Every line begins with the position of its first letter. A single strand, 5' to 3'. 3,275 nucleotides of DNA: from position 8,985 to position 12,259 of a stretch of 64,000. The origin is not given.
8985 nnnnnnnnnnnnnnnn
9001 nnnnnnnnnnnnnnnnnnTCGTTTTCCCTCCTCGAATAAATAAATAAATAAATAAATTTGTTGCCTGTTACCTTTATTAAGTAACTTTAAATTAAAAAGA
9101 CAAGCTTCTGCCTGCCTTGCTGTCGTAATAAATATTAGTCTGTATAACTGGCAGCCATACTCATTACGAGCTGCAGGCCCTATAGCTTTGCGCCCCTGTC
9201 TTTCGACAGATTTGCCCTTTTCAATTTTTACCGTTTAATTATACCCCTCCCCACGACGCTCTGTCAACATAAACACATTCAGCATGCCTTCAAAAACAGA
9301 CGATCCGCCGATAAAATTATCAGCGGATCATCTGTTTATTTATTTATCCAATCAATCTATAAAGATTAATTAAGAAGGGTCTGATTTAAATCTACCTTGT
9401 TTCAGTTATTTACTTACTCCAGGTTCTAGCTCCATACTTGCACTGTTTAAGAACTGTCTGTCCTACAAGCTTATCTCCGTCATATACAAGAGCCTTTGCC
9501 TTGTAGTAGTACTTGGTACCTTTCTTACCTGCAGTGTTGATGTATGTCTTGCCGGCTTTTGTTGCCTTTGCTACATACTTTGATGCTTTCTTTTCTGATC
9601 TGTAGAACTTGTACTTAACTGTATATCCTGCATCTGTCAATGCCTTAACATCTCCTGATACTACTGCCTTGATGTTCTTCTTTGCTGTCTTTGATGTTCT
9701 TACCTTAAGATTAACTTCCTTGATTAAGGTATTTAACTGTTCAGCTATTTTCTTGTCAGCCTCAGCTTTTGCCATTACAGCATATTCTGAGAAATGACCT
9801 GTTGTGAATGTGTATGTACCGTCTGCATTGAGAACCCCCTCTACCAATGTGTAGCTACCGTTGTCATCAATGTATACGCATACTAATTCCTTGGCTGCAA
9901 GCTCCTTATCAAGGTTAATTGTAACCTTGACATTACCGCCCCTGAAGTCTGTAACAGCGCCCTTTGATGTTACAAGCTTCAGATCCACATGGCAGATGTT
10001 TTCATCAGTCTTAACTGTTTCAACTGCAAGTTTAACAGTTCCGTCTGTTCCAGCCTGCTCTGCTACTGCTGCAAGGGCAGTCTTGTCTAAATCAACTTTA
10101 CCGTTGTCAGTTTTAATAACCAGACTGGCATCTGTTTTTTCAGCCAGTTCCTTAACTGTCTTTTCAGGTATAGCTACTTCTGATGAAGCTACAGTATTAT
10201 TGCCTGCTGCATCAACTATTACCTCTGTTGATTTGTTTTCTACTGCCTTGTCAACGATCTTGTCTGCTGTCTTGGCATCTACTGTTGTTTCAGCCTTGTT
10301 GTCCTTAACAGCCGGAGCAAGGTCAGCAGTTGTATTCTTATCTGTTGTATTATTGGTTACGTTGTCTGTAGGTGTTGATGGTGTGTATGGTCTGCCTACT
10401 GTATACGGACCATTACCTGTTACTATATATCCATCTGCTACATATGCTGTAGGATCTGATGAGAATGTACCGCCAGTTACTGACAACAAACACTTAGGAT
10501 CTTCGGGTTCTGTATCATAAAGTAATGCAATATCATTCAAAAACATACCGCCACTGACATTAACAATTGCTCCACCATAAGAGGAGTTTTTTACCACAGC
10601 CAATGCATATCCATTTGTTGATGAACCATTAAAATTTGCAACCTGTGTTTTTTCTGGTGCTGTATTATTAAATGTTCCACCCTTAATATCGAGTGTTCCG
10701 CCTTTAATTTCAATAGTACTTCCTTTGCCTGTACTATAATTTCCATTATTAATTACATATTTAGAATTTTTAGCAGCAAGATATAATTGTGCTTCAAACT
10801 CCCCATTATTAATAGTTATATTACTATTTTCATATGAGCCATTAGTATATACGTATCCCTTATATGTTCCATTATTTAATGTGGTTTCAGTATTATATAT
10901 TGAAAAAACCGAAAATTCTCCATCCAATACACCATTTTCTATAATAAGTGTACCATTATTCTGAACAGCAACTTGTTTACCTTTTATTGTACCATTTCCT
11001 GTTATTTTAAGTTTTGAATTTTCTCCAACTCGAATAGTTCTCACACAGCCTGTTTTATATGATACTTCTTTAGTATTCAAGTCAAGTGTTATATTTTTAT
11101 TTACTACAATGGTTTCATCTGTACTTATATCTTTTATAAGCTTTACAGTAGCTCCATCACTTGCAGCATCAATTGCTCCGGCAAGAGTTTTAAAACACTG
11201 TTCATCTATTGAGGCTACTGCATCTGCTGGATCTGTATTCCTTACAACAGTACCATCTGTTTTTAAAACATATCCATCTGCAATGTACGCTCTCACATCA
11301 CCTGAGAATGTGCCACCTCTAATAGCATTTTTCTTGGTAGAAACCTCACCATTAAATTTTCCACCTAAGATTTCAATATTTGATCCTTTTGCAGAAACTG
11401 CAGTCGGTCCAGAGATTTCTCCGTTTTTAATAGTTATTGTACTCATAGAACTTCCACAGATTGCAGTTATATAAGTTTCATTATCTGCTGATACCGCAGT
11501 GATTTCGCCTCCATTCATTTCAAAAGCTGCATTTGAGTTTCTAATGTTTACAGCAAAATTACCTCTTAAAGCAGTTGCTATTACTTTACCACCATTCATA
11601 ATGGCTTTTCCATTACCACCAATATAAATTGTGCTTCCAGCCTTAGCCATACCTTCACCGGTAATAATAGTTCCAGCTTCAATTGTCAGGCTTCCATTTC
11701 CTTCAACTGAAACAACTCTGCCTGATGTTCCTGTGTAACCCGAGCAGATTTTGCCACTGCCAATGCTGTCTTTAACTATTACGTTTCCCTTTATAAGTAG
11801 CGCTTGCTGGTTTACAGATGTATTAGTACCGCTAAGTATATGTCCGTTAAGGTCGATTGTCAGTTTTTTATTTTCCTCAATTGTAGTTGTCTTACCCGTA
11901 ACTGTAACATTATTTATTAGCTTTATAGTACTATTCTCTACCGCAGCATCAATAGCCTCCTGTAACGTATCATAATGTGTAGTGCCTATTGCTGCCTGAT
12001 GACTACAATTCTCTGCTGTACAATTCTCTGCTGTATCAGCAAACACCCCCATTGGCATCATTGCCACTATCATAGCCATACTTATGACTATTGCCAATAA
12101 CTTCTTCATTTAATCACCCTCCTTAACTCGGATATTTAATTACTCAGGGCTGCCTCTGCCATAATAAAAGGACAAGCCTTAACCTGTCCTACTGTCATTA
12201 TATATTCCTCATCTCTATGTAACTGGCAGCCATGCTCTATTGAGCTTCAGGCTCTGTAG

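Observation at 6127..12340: Tandemly duplicated cassette: promoter + riboswitch + ~900-960 aa secreted repeat protein, twice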

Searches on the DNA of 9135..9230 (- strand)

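Call 50: build_rna_model(alignment_id=A5)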
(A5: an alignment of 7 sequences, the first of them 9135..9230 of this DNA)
Model R1 built from alignment A5 (7 sequences, 96 columns); structure: RNAalifold consensus.
model positions 95; base pairs 18; branch points 1; effective number of sequences 1.6; information 0.601 bits per position. Calibrated on 0.2 Mb of random sequence (short: E-values are rough).
structure used (alignment columns):
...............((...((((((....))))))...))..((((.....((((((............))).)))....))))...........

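Call 52: search_with_rna_model(model_id=R1, sources=[window, L001, L002, L003, L004, L005, L006, L007, L008, L009, L010, L011, L012, L013, L014, L015, L016, L017, L018, L019, L020, L021, L022, L023, L024, L025, L026, L027, L028, L029, L030, L031, L032, L033, L034, L035, L036, L037, L038, L039, L040, L041, L042, L043, L044, L045, L046, L047, L048, L049, L050, L051, L052, L053, L054, L055, L056, L057, L058, L059, L060, L061, L062, L063, L064, L065, L066, L067, L068, L069, L070, L071, L072, L073, L074, L075, L076, L077, L078, L079], max_evalue=0.1)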
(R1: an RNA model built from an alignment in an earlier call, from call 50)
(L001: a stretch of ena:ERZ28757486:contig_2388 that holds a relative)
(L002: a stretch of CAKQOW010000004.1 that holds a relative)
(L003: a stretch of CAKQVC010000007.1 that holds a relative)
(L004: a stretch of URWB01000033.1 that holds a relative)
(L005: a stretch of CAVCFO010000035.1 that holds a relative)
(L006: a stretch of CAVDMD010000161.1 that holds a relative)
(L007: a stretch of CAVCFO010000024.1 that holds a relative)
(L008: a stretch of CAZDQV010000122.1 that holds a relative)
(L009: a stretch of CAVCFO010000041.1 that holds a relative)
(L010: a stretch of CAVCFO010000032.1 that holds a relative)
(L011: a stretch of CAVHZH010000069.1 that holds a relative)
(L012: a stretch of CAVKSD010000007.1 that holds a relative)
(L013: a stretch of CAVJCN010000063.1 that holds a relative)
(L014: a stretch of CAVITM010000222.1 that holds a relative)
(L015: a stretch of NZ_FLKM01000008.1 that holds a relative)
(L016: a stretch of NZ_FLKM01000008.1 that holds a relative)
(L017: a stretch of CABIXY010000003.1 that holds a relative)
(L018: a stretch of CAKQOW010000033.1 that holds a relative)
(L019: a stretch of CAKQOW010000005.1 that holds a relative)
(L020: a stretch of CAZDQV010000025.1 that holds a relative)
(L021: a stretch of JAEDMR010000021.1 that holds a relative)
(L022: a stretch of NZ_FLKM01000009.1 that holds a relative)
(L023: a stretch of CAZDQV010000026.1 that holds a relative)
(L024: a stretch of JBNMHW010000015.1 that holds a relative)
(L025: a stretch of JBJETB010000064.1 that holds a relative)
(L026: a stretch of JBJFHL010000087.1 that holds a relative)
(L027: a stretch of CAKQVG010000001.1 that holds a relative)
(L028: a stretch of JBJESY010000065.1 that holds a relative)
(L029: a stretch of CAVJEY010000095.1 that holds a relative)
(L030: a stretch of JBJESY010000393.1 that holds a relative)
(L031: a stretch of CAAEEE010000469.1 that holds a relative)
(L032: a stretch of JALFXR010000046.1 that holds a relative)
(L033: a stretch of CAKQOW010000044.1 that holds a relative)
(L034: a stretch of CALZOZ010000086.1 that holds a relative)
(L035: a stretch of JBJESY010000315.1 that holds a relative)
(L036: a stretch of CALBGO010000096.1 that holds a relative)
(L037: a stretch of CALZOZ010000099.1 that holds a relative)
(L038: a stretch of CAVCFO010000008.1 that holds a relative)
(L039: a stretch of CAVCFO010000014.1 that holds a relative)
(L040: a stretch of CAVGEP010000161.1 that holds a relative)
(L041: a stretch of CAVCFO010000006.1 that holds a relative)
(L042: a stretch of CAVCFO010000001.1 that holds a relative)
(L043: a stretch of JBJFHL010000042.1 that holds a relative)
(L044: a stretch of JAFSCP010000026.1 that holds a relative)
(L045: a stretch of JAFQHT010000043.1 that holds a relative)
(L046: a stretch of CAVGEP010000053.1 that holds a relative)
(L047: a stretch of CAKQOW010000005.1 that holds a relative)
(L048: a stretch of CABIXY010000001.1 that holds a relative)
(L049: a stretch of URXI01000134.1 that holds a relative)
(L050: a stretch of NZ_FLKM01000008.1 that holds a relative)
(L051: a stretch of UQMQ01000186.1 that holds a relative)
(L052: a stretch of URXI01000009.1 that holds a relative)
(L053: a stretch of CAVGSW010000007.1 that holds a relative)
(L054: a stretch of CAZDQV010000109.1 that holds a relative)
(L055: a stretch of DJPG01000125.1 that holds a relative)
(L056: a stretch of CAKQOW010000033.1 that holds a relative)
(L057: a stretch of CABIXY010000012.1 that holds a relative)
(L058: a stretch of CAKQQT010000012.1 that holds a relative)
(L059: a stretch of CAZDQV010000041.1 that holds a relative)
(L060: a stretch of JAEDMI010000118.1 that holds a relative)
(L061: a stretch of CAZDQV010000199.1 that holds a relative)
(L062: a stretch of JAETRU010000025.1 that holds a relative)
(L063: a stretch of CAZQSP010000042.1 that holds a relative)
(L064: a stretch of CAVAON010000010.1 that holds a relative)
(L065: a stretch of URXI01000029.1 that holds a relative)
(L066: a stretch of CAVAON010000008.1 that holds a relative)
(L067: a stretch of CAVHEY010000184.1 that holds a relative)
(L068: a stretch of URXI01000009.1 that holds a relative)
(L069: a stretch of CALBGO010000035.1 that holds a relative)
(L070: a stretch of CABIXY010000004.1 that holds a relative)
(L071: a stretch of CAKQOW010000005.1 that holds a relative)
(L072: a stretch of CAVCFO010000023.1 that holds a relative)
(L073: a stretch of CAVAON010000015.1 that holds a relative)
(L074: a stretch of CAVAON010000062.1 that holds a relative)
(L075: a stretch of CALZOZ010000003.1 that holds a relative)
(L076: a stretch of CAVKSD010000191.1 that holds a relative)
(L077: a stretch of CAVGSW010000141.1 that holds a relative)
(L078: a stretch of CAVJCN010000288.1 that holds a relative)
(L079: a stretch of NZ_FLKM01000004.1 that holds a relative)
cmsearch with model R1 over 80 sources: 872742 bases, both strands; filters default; matches with E-value up to 0.1: 15.
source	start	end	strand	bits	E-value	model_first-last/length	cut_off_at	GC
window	9135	9230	-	108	1.1e-29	1-95/95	no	0.45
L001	9789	9884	+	108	1.1e-29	1-95/95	no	0.45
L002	8133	8228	+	107.9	1.2e-29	1-95/95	no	0.45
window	12210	12304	-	99.5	4.4e-27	1-95/95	no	0.45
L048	4534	4625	+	93.7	2.7e-25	1-95/95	no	0.47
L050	4575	4666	+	93.1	4.3e-25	1-95/95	no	0.47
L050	11246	11336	+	91.8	1.1e-24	1-95/95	no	0.44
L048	11288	11378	+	91.6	1.2e-24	1-95/95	no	0.45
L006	1494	1588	+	90.7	2.4e-24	1-95/95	no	0.44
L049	6849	6940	+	88.7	9.7e-24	1-95/95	no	0.45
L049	177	270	+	86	6.4e-23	1-95/95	no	0.51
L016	1125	1215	+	78.2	1.6e-20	1-95/95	no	0.54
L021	5007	5097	+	78.1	1.8e-20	1-95/95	no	0.44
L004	5463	5546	+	32.6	2e-06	1-95/95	no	0.55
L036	2254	2350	+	30.9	6.9e-06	1-95/95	no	0.47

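Call 64: search_with_rna_model(model_id=R1, sources=[L080, L081, L082, L083, L084, L085], max_evalue=0.1)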
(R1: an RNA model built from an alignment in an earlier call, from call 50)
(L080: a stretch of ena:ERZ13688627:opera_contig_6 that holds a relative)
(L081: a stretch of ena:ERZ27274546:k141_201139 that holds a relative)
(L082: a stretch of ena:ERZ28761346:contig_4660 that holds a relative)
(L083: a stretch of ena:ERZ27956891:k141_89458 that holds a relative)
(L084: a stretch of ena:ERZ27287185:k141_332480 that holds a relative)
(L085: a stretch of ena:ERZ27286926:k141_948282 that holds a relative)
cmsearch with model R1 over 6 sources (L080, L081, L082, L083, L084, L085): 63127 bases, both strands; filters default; matches with E-value up to 0.1: 4.
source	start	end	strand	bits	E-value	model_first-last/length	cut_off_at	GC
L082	5797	5892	+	105.6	4.3e-30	1-95/95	no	0.47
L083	420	515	+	102.8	3e-29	1-95/95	no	0.46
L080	5808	5903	+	96.1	3.5e-27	1-95/95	no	0.48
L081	5808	5903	+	96.1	3.5e-27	1-95/95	no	0.48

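Call 68: search_with_rna_model(model_id=R1, sources=[L086, L087], max_evalue=0.1)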
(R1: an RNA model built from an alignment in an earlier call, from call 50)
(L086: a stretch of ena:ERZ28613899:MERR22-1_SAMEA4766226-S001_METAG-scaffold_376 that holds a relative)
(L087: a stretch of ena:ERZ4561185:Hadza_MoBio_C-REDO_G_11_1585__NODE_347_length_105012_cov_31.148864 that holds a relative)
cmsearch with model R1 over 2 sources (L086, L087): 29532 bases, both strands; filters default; matches with E-value up to 0.1: 2.
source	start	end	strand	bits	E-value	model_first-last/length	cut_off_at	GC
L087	5804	5898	+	99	2.1e-28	1-95/95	no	0.48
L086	5808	5903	+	84.4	6.9e-24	1-95/95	no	0.48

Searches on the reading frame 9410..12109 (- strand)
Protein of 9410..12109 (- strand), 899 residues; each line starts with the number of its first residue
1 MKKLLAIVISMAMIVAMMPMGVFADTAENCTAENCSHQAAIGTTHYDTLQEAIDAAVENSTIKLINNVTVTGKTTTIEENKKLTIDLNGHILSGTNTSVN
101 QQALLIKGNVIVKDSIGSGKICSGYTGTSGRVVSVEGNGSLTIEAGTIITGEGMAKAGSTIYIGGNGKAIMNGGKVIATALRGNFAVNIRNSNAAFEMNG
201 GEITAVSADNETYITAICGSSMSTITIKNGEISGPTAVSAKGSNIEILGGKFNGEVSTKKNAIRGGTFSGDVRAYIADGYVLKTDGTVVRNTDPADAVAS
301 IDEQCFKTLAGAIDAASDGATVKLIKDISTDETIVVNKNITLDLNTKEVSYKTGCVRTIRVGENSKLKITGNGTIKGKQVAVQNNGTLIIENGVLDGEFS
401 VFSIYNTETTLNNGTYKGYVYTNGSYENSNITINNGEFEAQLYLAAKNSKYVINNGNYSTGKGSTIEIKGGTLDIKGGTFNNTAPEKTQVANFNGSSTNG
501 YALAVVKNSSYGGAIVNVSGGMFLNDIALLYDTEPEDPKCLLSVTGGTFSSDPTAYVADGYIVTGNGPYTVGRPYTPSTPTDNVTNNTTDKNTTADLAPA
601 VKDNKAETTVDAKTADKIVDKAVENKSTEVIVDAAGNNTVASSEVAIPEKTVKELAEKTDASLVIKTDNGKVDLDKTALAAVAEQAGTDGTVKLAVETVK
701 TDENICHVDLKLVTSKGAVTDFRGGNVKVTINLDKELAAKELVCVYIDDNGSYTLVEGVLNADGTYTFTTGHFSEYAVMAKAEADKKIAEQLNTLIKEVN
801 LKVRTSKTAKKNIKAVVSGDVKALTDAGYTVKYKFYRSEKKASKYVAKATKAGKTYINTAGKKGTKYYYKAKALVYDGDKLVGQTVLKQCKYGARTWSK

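Call 6: search_protein_families(library=pfam, proteins=[window:9410-12109:-], max_evalue=1)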
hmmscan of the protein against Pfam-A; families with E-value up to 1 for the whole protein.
window:9410-12109:- (899 aa): 1 family
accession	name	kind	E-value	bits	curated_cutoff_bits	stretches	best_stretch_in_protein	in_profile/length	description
PF22084.1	UfSP_MPN_N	-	0.12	12.9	27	1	60-98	38-76/84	Ufm1 specific protease UfSP N-terminal MPN domain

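Call 12: search_protein_families(library=ncbifam, proteins=[window:9410-12109:-], max_evalue=1)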
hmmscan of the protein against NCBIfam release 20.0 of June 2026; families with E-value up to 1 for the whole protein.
window:9410-12109:- (899 aa): 1 family
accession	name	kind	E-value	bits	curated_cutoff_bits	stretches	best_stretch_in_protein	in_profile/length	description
NF033218.1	anchor_AmaP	equivalog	0.021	14.6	55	1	658-716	73-132/166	alkaline shock response membrane anchor protein AmaP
